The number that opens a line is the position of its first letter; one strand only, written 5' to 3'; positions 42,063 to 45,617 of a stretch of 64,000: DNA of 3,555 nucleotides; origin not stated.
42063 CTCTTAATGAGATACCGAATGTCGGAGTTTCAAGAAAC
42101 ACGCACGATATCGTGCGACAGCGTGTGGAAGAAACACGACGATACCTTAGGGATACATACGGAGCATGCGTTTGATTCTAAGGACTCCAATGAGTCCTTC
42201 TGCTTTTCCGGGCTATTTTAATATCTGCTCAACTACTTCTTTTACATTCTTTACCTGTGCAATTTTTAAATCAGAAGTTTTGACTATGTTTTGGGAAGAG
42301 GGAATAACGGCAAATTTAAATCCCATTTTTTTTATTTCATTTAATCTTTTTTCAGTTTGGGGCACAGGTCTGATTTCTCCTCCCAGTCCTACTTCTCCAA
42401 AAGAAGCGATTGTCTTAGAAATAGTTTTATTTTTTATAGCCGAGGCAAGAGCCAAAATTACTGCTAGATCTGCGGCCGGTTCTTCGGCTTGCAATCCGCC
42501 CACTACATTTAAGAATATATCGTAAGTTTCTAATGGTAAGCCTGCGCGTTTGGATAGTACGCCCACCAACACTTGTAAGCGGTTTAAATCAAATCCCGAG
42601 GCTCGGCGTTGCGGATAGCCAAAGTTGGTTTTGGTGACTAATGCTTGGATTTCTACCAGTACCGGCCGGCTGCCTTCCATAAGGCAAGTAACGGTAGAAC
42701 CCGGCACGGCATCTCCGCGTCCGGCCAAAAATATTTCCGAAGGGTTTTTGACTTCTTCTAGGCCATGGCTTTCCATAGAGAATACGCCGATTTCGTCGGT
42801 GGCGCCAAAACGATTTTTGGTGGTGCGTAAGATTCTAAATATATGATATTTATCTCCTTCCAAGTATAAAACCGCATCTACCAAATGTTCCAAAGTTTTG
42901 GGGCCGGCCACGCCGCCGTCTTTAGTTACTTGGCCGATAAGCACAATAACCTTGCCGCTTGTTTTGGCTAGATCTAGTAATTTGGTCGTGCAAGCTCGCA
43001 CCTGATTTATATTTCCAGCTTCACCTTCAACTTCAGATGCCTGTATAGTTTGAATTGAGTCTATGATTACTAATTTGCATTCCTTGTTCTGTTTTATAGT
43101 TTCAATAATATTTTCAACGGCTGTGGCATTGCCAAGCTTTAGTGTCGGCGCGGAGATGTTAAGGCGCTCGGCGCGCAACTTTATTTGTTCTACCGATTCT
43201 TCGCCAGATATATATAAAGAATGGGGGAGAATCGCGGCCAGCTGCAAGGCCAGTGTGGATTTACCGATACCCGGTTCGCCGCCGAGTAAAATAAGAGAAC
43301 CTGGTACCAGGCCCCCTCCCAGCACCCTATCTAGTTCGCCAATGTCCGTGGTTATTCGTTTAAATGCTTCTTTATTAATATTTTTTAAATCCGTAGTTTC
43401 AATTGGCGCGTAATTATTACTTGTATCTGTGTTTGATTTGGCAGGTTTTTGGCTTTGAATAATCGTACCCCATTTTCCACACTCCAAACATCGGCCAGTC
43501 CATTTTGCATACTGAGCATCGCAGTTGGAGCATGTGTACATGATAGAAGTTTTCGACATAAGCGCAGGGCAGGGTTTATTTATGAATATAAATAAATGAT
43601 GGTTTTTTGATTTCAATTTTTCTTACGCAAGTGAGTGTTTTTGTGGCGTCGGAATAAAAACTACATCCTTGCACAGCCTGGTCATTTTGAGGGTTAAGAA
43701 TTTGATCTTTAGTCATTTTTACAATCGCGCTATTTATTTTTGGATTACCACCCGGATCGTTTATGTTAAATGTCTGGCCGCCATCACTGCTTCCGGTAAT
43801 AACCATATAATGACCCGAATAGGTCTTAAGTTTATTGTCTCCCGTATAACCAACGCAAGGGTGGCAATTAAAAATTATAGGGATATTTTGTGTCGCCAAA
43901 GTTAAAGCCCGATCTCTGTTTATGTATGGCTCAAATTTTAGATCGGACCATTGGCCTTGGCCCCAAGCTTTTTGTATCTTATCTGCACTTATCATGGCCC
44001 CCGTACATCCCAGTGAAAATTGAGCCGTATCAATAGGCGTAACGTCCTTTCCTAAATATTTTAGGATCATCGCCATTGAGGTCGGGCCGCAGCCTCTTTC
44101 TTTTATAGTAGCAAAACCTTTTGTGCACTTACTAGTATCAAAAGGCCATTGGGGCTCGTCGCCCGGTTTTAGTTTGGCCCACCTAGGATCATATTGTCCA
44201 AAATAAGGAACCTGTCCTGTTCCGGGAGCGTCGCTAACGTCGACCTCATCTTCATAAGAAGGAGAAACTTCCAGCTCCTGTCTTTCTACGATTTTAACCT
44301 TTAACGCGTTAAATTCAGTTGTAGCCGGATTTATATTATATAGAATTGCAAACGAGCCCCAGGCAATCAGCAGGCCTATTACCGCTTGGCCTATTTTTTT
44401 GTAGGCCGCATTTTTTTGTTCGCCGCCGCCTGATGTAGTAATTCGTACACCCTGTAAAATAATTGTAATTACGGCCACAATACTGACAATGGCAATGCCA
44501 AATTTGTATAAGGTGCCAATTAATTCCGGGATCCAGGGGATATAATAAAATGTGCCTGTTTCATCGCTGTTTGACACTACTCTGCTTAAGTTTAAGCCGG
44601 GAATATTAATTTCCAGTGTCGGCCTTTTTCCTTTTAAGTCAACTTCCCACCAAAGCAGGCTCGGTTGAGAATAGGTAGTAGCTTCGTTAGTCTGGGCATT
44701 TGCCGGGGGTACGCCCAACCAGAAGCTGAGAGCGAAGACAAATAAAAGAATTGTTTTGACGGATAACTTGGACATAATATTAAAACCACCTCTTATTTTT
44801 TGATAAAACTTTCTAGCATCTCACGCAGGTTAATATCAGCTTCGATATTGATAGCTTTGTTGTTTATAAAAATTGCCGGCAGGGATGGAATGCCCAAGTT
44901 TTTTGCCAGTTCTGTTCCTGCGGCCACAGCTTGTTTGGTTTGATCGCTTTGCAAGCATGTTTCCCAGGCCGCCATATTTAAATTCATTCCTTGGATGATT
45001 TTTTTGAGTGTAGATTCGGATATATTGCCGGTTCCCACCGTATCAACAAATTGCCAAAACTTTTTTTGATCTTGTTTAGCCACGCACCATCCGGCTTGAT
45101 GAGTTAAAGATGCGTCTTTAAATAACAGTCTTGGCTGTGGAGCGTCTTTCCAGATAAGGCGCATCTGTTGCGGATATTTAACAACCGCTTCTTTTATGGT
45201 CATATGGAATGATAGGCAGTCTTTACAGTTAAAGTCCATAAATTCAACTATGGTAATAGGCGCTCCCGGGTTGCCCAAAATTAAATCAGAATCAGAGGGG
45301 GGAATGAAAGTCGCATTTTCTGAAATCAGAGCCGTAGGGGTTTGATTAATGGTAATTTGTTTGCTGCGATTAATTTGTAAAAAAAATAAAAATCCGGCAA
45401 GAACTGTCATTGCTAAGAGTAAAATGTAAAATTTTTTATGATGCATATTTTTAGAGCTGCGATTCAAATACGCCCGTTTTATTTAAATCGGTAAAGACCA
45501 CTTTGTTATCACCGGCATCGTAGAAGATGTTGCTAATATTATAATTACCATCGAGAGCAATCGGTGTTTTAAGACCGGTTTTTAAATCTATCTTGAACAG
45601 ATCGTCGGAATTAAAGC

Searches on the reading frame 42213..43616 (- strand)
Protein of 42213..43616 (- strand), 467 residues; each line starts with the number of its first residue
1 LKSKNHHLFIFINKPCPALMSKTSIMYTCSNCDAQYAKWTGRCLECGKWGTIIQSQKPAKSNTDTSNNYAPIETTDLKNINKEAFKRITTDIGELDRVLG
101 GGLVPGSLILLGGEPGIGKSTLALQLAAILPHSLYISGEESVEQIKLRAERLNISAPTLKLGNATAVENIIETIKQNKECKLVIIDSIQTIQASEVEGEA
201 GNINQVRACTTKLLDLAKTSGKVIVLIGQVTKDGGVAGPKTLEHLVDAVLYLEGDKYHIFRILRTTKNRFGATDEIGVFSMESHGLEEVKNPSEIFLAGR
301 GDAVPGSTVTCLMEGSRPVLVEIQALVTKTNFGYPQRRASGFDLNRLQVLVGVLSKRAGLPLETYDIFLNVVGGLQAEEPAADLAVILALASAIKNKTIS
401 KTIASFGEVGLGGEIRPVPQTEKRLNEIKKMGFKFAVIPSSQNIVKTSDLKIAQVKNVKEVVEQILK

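Call 28: search_protein_families(library=pfam, proteins=[window:42213-43616:-], max_evalue=0.00001)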
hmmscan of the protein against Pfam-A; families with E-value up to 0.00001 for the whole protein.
window:42213-43616:- (467 aa): 7 families
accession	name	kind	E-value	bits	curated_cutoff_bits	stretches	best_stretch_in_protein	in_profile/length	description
PF06745.19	ATPase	-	6.3e-14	52.3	26.6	1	89-154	2-72/231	KaiC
PF13481.12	AAA_25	-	1.1e-12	48.5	27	1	88-234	15-194/195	AAA domain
PF03796.21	DnaB_C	-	2e-10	40.9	27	0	88-159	2-79/255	DnaB-like helicase C terminal domain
PF13479.12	AAA_24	-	7.4e-08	32.9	27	1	109-193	5-78/195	AAA domain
PF18073.7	Zn_ribbon_LapB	-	2.6e-07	30.7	25.7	1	27-52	1-26/28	Rubredoxin metal binding domain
PF13541.12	ChlI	-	2.6e-06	27.8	27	1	364-440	42-119/121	Subunit ChlI of Mg-chelatase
PF05362.19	Lon_C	-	3.4e-06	27.2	21.1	1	365-466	94-203/205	Lon protease (S16) C-terminal proteolytic domain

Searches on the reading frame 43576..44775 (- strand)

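Call 28: search_protein_families(library=pfam, proteins=[window:43576-44775:-], max_evalue=0.00001)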
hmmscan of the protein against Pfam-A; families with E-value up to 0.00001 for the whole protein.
window:43576-44775:- (399 aa): 1 family
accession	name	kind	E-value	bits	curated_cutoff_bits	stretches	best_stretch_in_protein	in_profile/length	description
PF13529.12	Peptidase_C39_2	-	1e-14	55.8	24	1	188-341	2-142/143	Peptidase_C39 like family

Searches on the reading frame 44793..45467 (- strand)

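Call 28: search_protein_families(library=pfam, proteins=[window:44793-45467:-], max_evalue=0.00001)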
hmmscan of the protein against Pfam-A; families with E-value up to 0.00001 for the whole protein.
window:44793-45467:- (224 aa): 2 families
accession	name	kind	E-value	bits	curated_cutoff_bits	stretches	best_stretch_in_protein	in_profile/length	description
PF13462.12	Thioredoxin_4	-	4.8e-18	66.3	23.2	1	60-207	4-151/165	Thioredoxin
PF01323.26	DSBA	-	7.1e-09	36.1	25.6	1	72-206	1-177/191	DSBA-like thioredoxin domain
